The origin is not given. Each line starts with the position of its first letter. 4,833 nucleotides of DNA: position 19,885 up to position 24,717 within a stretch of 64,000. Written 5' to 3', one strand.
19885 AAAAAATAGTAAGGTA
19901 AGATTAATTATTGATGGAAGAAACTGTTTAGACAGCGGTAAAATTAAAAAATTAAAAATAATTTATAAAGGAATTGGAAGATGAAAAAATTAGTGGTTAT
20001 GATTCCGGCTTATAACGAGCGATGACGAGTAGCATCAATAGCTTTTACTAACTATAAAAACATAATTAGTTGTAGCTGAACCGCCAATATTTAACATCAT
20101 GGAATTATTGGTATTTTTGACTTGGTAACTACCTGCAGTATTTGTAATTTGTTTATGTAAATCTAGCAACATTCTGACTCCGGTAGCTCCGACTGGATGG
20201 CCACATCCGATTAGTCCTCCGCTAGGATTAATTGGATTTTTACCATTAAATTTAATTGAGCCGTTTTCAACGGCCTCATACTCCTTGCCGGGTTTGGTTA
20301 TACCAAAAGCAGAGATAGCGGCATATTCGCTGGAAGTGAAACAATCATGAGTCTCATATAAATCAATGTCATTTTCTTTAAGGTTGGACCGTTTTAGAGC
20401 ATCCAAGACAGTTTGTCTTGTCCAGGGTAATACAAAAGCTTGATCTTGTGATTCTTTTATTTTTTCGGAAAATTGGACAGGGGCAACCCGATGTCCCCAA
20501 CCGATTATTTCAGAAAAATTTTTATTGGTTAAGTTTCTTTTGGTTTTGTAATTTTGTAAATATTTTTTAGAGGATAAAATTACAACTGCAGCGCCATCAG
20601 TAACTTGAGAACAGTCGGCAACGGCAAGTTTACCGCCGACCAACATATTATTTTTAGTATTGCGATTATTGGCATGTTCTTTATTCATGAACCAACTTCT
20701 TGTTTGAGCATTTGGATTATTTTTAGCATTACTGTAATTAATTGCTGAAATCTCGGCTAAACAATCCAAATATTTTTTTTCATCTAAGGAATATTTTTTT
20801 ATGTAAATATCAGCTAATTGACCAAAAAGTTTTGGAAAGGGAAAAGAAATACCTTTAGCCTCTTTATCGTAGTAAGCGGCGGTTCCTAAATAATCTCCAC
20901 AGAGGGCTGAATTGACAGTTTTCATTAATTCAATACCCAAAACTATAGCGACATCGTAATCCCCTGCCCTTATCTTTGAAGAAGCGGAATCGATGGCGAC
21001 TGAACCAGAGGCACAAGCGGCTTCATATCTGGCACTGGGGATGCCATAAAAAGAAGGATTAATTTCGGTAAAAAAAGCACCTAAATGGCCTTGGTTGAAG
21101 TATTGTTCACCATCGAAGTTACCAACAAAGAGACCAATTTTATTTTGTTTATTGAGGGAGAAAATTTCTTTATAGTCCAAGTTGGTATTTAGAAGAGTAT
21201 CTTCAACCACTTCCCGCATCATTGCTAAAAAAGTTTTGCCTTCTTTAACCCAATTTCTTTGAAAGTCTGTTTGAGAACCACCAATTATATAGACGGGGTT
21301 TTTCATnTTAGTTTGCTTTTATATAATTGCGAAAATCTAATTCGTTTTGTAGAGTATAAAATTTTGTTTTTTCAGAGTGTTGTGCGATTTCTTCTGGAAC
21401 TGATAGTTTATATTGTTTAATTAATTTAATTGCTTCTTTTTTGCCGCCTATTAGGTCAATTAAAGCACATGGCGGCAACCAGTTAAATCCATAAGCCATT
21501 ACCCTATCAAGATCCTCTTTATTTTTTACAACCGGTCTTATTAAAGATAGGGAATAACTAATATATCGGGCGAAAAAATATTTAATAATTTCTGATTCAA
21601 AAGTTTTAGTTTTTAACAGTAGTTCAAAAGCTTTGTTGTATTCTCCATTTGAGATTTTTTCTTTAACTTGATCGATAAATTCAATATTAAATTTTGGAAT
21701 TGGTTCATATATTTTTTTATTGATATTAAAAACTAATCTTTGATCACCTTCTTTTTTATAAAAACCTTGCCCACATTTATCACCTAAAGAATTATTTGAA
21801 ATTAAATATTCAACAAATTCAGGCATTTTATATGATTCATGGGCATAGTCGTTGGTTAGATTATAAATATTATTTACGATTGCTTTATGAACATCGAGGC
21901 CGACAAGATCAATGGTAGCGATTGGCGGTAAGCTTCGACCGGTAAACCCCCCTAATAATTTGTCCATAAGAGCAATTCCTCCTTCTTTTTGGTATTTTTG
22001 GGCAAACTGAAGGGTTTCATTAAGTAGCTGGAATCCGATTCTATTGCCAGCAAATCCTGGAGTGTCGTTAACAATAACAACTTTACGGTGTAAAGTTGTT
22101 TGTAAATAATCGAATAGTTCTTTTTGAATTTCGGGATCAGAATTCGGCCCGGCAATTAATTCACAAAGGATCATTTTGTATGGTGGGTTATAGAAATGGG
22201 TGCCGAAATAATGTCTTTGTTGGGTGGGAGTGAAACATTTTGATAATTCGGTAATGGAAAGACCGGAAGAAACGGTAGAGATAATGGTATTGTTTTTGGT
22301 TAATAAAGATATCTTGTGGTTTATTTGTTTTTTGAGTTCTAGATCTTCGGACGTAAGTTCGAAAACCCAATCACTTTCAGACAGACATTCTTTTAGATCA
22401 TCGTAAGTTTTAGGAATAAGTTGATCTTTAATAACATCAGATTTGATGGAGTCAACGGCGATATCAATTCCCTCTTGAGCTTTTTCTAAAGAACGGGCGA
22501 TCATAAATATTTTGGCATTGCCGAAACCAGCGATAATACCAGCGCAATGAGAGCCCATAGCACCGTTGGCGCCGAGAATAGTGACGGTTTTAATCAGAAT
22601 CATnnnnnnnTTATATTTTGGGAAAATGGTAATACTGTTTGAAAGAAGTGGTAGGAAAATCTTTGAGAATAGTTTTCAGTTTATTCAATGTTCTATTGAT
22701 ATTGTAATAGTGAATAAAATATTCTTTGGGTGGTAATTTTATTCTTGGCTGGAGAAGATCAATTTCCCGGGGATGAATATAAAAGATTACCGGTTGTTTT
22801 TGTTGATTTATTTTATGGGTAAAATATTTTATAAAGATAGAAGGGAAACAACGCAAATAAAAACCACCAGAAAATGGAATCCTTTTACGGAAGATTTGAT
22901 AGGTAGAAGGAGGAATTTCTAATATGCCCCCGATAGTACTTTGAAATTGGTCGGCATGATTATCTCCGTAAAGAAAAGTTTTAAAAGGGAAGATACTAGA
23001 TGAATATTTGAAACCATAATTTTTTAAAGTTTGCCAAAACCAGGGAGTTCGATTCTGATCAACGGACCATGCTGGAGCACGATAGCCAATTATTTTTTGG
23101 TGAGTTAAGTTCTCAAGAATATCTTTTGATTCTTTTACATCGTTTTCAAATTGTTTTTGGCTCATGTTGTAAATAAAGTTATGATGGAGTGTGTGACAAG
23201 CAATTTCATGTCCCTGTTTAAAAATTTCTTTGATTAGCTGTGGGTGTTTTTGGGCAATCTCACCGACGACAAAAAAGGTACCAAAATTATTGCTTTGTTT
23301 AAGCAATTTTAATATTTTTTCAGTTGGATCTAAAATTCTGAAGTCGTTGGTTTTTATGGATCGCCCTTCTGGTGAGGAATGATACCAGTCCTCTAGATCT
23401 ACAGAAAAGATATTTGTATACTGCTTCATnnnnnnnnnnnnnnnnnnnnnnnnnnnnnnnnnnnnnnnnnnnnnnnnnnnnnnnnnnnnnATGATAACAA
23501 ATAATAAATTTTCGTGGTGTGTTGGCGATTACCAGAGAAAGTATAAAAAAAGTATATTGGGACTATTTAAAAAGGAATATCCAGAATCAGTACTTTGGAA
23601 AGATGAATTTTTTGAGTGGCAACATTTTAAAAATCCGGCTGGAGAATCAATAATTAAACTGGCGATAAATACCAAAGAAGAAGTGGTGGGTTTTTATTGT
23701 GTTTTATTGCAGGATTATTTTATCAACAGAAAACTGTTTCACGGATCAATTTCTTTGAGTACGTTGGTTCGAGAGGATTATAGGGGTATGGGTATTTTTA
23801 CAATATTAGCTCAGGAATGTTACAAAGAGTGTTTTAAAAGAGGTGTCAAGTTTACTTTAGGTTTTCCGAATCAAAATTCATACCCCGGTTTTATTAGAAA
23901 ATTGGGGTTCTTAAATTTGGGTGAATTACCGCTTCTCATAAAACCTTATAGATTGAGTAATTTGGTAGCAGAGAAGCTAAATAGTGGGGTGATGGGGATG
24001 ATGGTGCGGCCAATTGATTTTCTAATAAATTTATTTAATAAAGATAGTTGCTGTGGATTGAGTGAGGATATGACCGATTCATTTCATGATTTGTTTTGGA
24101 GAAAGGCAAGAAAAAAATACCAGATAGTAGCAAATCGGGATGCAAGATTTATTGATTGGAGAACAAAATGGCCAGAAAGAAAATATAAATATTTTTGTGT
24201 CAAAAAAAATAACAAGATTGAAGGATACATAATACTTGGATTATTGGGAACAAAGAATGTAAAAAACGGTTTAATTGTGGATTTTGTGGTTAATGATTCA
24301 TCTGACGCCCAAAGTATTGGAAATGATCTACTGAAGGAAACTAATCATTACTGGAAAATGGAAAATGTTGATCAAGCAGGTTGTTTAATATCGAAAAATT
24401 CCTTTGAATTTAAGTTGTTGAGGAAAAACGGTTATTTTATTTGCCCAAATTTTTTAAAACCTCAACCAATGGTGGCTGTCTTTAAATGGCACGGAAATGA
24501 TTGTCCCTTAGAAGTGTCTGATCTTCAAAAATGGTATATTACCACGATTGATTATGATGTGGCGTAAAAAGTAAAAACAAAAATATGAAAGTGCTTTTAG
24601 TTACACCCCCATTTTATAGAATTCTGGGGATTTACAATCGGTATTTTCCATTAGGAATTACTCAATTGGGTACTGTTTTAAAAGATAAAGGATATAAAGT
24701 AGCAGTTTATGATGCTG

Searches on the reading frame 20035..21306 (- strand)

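Call 7: search_protein_families(library=pfam, proteins=[window:20035-21306:-], max_evalue=0.001)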
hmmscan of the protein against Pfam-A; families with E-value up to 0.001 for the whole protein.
window:20035-21306:- (423 aa): 4 families
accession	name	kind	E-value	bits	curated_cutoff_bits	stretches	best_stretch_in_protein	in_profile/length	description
PF22691.2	Thiolase_C_1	-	3.1e-25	89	28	1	286-420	10-143/144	Thiolase C-terminal domain-like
PF00108.29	Thiolase_N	-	2.3e-13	50.6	26.4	1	5-247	1-259/260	Thiolase, N-terminal domain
PF02803.24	Thiolase_C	-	1.5e-11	44.5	27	1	300-397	28-107/123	Thiolase, C-terminal domain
PF00109.32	ketoacyl-synt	-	1.6e-07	31.6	20.8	1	90-137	166-213/252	Beta-ketoacyl synthase, N-terminal domain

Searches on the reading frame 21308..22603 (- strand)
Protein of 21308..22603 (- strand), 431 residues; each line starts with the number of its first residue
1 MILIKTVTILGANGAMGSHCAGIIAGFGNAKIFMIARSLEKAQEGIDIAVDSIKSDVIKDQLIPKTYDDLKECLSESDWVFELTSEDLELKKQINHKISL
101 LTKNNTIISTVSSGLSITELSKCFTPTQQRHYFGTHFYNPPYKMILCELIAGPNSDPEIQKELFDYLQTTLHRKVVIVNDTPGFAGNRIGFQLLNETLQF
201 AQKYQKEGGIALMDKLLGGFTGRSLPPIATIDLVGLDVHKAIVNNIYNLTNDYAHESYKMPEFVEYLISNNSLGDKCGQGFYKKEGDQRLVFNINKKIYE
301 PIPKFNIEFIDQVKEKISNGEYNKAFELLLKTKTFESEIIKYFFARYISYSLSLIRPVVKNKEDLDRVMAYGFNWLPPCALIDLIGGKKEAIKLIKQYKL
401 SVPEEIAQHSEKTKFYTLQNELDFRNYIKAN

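Call 8: search_protein_families(library=pfam, proteins=[window:21308-22603:-], max_evalue=0.001)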
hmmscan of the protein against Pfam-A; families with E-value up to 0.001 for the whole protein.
window:21308-22603:- (431 aa): 2 families
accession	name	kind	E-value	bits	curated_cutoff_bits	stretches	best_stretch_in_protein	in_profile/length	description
PF02737.24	3HCDH_N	-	3e-27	96.2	22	1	6-180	1-179/180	3-hydroxyacyl-CoA dehydrogenase, NAD binding domain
PF00725.27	3HCDH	-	9.6e-14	52.1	22.1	1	183-283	1-96/97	3-hydroxyacyl-CoA dehydrogenase, C-terminal domain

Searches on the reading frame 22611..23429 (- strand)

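Call 8: search_protein_families(library=pfam, proteins=[window:22611-23429:-], max_evalue=0.001)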
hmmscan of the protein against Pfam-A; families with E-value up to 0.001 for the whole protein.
window:22611-23429:- (272 aa): 2 families
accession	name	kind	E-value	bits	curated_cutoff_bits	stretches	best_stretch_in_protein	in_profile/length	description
PF11959.13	DUF3473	-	9.5e-35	119.8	29.6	1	144-267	1-129/130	Domain of unknown function (DUF3473)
PF01522.26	Polysacc_deac_1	-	1.1e-21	77.5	23.1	1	36-142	21-123/124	Polysaccharide deacetylase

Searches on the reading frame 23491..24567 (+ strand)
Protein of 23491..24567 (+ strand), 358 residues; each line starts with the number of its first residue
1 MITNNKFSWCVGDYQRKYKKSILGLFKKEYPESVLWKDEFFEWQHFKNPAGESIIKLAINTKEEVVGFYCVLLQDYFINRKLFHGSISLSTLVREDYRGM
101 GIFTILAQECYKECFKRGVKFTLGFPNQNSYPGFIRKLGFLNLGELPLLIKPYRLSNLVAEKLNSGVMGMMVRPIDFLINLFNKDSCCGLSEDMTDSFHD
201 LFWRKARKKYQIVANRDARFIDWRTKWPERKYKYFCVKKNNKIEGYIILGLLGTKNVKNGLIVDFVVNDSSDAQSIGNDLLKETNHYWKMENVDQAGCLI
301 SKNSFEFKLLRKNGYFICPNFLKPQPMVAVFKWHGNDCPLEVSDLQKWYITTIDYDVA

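Call 8: search_protein_families(library=pfam, proteins=[window:23491-24567:+], max_evalue=0.001)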
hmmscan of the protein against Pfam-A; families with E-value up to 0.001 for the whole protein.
window:23491-24567:+ (358 aa): 4 families
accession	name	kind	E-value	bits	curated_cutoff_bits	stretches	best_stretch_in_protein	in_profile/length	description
PF00583.31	Acetyltransf_1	-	4.3e-12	46.8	20.7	1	28-140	10-116/116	Acetyltransferase (GNAT) family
PF13508.13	Acetyltransf_7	-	6.9e-07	30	27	0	63-140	12-82/84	Acetyltransferase (GNAT) domain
PF13527.13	Acetyltransf_9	-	2.3e-06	28.1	25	1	37-140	24-124/127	Acetyltransferase (GNAT) domain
PF13673.13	Acetyltransf_10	-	0.00093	19.6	23.6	0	224-294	23-86/128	Acetyltransferase (GNAT) domain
